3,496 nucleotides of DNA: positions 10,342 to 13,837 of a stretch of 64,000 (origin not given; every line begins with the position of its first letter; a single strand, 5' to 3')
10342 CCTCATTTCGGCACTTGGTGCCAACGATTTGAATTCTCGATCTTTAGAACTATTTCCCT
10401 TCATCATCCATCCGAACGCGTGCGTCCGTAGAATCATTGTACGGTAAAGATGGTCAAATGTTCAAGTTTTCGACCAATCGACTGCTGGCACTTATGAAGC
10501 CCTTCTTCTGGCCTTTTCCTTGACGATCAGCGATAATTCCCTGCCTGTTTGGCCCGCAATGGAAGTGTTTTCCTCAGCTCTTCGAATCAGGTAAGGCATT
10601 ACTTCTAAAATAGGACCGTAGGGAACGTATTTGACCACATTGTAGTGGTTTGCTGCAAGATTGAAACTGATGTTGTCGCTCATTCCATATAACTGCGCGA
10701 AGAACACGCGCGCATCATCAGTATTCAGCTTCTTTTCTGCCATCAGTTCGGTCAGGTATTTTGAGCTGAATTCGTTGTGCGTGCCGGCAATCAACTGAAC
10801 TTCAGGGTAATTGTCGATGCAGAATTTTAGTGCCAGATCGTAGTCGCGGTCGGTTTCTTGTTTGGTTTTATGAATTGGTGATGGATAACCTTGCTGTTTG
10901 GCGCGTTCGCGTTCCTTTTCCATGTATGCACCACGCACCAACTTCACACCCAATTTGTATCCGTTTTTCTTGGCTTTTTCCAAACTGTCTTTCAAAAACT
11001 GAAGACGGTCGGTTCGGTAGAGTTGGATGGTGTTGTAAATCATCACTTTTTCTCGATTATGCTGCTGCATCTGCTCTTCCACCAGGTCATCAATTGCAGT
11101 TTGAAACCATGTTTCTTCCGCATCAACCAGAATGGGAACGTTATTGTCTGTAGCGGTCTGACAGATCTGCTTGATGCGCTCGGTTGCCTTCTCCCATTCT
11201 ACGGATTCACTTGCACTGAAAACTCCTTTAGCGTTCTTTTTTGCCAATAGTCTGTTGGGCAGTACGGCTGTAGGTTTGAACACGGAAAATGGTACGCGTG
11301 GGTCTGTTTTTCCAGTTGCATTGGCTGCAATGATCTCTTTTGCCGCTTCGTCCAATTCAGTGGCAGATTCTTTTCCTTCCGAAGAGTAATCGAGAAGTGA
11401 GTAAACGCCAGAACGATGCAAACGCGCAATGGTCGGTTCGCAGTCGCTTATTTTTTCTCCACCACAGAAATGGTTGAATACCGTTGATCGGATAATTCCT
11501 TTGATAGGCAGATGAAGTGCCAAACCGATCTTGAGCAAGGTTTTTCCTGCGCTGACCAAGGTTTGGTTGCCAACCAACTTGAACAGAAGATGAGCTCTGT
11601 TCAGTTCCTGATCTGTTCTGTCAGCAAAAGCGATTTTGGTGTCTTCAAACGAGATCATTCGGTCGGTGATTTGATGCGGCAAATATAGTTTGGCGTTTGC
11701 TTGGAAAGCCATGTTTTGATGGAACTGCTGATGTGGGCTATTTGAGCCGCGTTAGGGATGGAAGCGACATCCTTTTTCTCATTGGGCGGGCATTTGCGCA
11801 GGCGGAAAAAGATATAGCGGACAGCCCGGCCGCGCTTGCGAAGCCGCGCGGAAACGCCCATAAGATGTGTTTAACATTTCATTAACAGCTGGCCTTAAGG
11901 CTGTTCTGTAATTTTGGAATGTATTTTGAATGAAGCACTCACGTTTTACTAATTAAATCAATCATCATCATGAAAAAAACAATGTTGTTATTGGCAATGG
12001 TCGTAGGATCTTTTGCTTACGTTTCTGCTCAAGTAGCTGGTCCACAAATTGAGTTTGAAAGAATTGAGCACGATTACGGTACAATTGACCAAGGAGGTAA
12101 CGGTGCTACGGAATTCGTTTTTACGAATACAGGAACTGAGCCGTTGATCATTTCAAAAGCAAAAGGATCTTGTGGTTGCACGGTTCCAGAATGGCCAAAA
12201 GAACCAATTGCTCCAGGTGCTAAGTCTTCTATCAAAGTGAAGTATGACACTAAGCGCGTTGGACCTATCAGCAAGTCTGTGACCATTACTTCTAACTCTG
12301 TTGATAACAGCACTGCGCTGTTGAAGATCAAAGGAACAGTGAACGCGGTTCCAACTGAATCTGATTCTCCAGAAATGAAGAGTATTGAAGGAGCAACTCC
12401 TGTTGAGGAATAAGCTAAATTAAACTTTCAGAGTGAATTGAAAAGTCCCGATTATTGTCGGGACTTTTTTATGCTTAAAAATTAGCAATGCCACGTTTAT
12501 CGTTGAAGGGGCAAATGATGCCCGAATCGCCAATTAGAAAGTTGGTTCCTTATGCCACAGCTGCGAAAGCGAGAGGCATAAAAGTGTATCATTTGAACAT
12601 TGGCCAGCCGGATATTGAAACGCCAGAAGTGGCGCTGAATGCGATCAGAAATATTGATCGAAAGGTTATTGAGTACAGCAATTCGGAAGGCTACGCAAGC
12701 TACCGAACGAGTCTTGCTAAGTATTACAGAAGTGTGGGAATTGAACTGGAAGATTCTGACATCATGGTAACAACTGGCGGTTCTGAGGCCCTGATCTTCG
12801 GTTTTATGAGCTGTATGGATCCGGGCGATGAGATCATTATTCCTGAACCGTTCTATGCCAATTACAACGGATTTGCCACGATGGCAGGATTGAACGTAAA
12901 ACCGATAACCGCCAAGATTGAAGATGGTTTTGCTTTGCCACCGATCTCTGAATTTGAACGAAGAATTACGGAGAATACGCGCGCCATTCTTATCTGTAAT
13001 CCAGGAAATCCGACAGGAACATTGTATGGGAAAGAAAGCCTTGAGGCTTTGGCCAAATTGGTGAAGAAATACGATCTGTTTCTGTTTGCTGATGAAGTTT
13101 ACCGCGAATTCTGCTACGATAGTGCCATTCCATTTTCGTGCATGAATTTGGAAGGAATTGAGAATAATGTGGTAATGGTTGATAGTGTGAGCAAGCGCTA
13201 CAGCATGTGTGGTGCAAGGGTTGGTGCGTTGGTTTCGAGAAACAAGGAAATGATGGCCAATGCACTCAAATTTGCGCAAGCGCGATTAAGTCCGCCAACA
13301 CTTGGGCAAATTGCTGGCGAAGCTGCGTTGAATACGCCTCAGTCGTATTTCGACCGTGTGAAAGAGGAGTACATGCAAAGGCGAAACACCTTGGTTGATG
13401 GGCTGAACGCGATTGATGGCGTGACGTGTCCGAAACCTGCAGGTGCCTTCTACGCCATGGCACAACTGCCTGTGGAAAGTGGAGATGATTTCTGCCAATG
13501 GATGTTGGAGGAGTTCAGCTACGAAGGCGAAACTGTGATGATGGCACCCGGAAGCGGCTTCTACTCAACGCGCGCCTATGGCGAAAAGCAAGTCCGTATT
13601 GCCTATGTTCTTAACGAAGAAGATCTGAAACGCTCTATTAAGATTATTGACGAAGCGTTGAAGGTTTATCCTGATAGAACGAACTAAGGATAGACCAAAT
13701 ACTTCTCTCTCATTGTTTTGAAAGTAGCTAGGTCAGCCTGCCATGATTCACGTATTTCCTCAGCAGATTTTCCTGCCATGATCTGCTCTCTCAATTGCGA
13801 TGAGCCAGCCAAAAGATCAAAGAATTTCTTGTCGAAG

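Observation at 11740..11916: GC-rich nested-palindrome island upstream of proline dehydrogenase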

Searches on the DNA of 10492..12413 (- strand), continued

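Call 95: search_rna_families(sources=[L303, L306, L309, L311], threshold=evalue, max_evalue=0.01)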
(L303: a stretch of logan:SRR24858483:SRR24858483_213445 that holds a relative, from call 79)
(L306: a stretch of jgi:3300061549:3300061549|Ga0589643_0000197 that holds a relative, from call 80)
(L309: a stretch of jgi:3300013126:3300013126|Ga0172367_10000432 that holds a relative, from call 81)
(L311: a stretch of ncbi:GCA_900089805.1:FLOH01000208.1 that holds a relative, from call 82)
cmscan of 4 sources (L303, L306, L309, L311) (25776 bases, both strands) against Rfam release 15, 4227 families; matches with E-value up to 0.01: 1.
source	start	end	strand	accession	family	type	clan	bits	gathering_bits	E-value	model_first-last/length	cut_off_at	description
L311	2773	2845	+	RF01705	Flavo-1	Gene; sRNA;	-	45.1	42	7.4e-07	1-76/76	no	Flavo-1 RNA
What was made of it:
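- The orthologue L311 is also called Flavo-1, at 45.1 bits (call 95).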

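Call 99: search_with_rna_model(model_id=R1, sources=[L313, L314, L315, L316, L317, L318, L319, L320, L321], max_evalue=1)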
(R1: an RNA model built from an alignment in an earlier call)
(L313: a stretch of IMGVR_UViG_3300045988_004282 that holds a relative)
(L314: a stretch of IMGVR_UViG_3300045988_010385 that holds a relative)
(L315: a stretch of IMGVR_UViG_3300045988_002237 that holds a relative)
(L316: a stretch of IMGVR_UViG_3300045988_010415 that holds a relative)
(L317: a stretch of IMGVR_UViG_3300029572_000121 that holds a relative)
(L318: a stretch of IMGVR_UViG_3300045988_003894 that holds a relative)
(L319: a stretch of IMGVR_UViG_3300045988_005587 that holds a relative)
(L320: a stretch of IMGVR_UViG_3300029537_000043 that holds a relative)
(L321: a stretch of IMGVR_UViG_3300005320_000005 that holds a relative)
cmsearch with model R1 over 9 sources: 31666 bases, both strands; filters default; matches with E-value up to 1: 7.
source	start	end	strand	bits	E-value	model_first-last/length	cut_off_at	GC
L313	2632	2733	-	84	4.4e-19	1-99/99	no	0.58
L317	1593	1694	-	83.5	5.9e-19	1-99/99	no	0.6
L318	2626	2727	-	82.6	9.7e-19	1-99/99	no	0.6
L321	730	821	-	58.6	7.7e-13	1-99/99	no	0.58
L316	2626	2716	-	58.3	8.8e-13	1-99/99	no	0.58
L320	2572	2662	-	57.8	1.2e-12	1-99/99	no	0.58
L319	2635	2725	-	57.5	1.4e-12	1-99/99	no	0.58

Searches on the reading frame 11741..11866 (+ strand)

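Call 75: search_protein_families(library=pfam, proteins=[L274:290-1222:-], max_evalue=0.001)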
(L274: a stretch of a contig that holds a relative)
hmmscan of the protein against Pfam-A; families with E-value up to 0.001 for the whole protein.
L274:290-1222:- (310 aa): 1 family
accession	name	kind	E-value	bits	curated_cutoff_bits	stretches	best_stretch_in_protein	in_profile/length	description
PF01497.23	Peripla_BP_2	-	6.5e-31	108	27.5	1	58-254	3-206/235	Periplasmic binding protein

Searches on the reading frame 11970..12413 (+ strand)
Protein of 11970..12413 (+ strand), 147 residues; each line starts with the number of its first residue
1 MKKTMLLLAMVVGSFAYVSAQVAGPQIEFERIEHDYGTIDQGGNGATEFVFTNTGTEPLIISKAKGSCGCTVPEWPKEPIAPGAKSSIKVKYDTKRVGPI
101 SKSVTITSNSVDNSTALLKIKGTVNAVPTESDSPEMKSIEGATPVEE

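Call 8: search_protein_families(library=pfam, proteins=[window:11970-12413:+])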
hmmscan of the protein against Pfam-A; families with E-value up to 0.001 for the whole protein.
window:11970-12413:+ (147 aa): 2 families
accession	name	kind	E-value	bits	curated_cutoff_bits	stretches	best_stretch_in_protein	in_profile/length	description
PF07610.17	DUF1573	-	3.4e-33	114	26.1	1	27-124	1-98/98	Protein of unknown function (DUF1573)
PF22544.2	HYDIN_VesB_CFA65-like_Ig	-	6.5e-17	62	25.5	1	25-123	1-100/100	HYDIN/CFA65/VesB-like, Ig-like domain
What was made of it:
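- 11970..12413 (+): Context: DUF1573 gene, followed by an aminotransferase gene (12488-13687). Pfam (call 8).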

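Call 17: find_encoding_contigs(protein=window:11970-12413:+, flank=3000, max_places=10)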
Protein window:11970-12413:+ (147 aa): 1 contig read that carries it; 1 place shown.
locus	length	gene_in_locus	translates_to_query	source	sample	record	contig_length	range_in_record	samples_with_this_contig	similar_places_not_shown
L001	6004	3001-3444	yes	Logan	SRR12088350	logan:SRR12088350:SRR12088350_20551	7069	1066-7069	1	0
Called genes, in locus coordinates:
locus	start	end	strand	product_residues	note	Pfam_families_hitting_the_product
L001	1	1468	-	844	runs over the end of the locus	?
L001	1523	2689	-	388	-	PF01619:Pro_dh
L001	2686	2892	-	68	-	-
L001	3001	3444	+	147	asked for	PF07610:DUF1573, PF22544:HYDIN_VesB_CFA65-like_Ig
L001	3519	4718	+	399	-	PF00155:Aminotran_1_2, PF00266:Aminotran_5 (faint)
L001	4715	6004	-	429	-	?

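Call 78: find_homologous_proteins(query=window:11970-12413:+, max_evalue=1e-20)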
Query window:11970-12413:+ (147 aa): 6847 proteins with E <= 1e-20 among 8000 candidates; the best 120 are listed.
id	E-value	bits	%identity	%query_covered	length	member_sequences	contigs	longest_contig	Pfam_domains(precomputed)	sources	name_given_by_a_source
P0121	4.3e-84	297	94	100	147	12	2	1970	PF07610.18,PF22544.3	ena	-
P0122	4.2e-83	294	93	100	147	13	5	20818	PF07610.18,PF22544.3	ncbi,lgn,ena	-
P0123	4.8e-82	291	92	100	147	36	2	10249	PF07610.18,PF22544.3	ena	-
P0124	7.0e-82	290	91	100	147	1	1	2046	PF07610.18,PF22544.3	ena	-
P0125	1.5e-81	289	91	100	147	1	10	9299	PF07610.18,PF22544.3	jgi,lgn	jgi:hypothetical protein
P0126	2.2e-81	289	91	100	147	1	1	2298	PF07610.18,PF22544.3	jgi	-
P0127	1.3e-80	286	90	100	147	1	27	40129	PF07610.18,PF22544.3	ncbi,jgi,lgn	ncbi:MAG: hypothetical protein ACJAYA_001031 [Bacteroidia bacterium]|jgi:hypothetical protein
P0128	1.5e-80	286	90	100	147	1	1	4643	PF07610.18,PF22544.3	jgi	jgi:hypothetical protein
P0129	2.0e-80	286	88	100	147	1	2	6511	PF07610.18,PF22544.3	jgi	-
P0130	4.1e-80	285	90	100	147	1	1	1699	PF07610.18,PF22544.3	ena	-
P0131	1.3e-78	280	89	100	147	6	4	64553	PF07610.18,PF22544.3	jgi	-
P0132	1.2e-77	276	91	95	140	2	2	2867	PF07610.18,PF22544.3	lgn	-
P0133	1.3e-77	276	86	100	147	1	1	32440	PF07610.18,PF22544.3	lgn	-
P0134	4.8e-77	275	89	95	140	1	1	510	PF07610.18,PF22544.3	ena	-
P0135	5.0e-77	275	87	100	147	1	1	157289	PF07610.18,PF22544.3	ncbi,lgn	-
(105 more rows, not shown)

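Call 79: find_encoding_contigs(protein=P0122, flank=3000, max_places=3)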
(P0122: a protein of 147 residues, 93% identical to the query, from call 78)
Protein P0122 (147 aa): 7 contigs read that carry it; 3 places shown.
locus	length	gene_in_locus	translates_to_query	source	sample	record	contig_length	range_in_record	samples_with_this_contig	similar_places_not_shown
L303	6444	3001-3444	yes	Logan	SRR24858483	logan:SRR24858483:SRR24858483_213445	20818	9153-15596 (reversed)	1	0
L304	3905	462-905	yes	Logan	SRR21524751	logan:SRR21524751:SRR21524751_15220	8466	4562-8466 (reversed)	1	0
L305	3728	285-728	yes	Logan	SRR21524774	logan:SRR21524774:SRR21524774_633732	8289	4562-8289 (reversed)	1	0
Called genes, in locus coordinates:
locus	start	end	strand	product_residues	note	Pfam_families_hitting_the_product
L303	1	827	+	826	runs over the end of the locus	PF07244:POTRA (faint), PF01103:Omp85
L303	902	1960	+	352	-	PF01791:DeoC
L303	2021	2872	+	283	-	PF01039:Carboxyl_trans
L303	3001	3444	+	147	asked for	PF07610:DUF1573, PF22544:HYDIN_VesB_CFA65-like_Ig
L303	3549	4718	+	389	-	PF00155:Aminotran_1_2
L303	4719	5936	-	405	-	PF07075:NamZ_N, PF20732:NamZ_C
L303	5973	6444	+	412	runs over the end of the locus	PF12704:MacB_PCD, PF02687:FtsX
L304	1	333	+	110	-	?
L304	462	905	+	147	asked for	PF07610:DUF1573, PF22544:HYDIN_VesB_CFA65-like_Ig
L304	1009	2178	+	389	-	PF00155:Aminotran_1_2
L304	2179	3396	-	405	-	PF07075:NamZ_N, PF20732:NamZ_C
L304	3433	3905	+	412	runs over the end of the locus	PF12704:MacB_PCD, PF02687:FtsX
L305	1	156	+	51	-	?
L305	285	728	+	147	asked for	PF07610:DUF1573, PF22544:HYDIN_VesB_CFA65-like_Ig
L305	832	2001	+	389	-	PF00155:Aminotran_1_2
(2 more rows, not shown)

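Call 80: find_encoding_contigs(protein=P0127, flank=3000, max_places=3)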
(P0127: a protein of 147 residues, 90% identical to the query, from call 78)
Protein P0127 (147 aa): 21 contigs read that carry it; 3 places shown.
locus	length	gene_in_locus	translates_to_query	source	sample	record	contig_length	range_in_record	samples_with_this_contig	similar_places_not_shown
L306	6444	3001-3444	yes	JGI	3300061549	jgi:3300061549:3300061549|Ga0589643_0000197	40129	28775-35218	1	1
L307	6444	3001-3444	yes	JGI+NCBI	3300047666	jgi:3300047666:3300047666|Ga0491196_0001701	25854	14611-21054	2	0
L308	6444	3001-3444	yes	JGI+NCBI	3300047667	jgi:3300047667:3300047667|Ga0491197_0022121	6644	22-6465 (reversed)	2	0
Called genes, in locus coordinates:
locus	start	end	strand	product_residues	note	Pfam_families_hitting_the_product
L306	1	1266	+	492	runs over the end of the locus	PF00221:Lyase_aromatic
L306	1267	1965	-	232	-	PF13709:DUF4159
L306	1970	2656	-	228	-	PF20260:PUA_4, PF04452:Methyltrans_RNA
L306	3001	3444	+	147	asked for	PF07610:DUF1573, PF22544:HYDIN_VesB_CFA65-like_Ig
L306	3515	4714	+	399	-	PF00266:Aminotran_5 (faint), PF00155:Aminotran_1_2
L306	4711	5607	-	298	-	PF00486:Trans_reg_C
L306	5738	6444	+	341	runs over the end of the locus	-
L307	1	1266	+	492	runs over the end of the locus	PF00221:Lyase_aromatic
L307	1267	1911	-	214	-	PF13709:DUF4159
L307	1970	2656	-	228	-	PF20260:PUA_4, PF04452:Methyltrans_RNA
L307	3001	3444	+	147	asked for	PF07610:DUF1573, PF22544:HYDIN_VesB_CFA65-like_Ig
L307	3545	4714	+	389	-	PF00266:Aminotran_5 (faint), PF00155:Aminotran_1_2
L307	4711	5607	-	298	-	PF00486:Trans_reg_C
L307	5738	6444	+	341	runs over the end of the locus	-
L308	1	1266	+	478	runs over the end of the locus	PF00221:Lyase_aromatic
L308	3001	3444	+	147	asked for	PF07610:DUF1573, PF22544:HYDIN_VesB_CFA65-like_Ig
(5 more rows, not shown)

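Call 81: find_encoding_contigs(protein=P0131, flank=3000, max_places=2)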
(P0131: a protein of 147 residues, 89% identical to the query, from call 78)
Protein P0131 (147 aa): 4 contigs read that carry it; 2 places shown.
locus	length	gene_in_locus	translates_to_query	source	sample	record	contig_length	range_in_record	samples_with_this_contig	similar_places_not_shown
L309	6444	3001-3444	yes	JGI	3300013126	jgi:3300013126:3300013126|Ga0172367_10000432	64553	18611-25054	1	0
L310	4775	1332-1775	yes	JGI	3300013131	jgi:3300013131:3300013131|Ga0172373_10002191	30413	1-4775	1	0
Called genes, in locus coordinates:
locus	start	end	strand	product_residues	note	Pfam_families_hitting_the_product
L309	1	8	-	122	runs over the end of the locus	PF04342:DMT_6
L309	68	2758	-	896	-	PF00133:tRNA-synt_1, PF09334:tRNA-synt_1g (weak), PF13603:tRNA-synt_1_2, PF09334:tRNA-synt_1g (weak), PF08264:Anticodon_1, PF10458:Val_tRNA-synt_C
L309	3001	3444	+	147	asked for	PF07610:DUF1573, PF22544:HYDIN_VesB_CFA65-like_Ig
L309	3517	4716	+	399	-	PF00155:Aminotran_1_2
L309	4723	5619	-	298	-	PF00486:Trans_reg_C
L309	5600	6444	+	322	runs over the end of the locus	-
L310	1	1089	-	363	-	?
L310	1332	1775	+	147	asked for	PF07610:DUF1573, PF22544:HYDIN_VesB_CFA65-like_Ig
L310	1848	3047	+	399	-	PF00155:Aminotran_1_2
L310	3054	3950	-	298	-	PF00486:Trans_reg_C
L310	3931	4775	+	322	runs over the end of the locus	-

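Call 82: find_encoding_contigs(protein=P0135, flank=3000, max_places=2)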
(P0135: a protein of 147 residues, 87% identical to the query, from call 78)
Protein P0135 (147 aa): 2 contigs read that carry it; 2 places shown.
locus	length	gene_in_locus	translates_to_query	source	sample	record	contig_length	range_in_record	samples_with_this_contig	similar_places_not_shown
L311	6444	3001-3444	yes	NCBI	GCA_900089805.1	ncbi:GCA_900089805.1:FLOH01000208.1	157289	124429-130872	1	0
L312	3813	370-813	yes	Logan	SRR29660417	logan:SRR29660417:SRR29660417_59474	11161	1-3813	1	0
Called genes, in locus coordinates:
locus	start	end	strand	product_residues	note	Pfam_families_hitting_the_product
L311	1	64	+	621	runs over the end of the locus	PF14312:FG-GAP_2 (weak), PF18962:Por_Secre_tail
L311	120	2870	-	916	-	PF00133:tRNA-synt_1, PF09334:tRNA-synt_1g (weak), PF13603:tRNA-synt_1_2, PF08264:Anticodon_1, PF10458:Val_tRNA-synt_C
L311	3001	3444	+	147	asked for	PF07610:DUF1573, PF22544:HYDIN_VesB_CFA65-like_Ig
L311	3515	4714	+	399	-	PF00155:Aminotran_1_2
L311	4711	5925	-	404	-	PF07075:NamZ_N, PF20732:NamZ_C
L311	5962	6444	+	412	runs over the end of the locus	PF12704:MacB_PCD, PF02687:FtsX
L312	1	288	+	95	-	?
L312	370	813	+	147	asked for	PF07610:DUF1573, PF22544:HYDIN_VesB_CFA65-like_Ig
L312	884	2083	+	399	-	PF00155:Aminotran_1_2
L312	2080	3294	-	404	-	PF07075:NamZ_N, PF20732:NamZ_C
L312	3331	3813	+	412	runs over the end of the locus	PF12704:MacB_PCD, PF02687:FtsX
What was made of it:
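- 11970..12413 (+): The block is conserved in relatives (calls 79-82).
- Relatives carry four different genes on the 5' side of the DUF1573 block (calls 79-82).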

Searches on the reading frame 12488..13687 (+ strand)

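Call 8: search_protein_families(library=pfam, proteins=[window:12488-13687:+])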
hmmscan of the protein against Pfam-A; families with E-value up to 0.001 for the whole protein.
window:12488-13687:+ (399 aa): 4 families
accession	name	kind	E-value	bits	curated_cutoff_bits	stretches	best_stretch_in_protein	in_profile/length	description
PF00155.27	Aminotran_1_2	-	2.8e-59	201.6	19.7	1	33-385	3-359/361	Aminotransferase class I and II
PF00266.25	Aminotran_5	-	1.7e-05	24.4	21.5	1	88-203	59-176/371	Aminotransferase class-V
PF01053.26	Cys_Met_Meta_PP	-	0.0004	19.5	27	1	92-205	70-176/381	Cys/Met metabolism PLP-dependent enzyme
PF01041.23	DegT_DnrJ_EryC1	-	0.0009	19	19.8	0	93-202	43-145/360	DegT/DnrJ/EryC1/StrS aminotransferase family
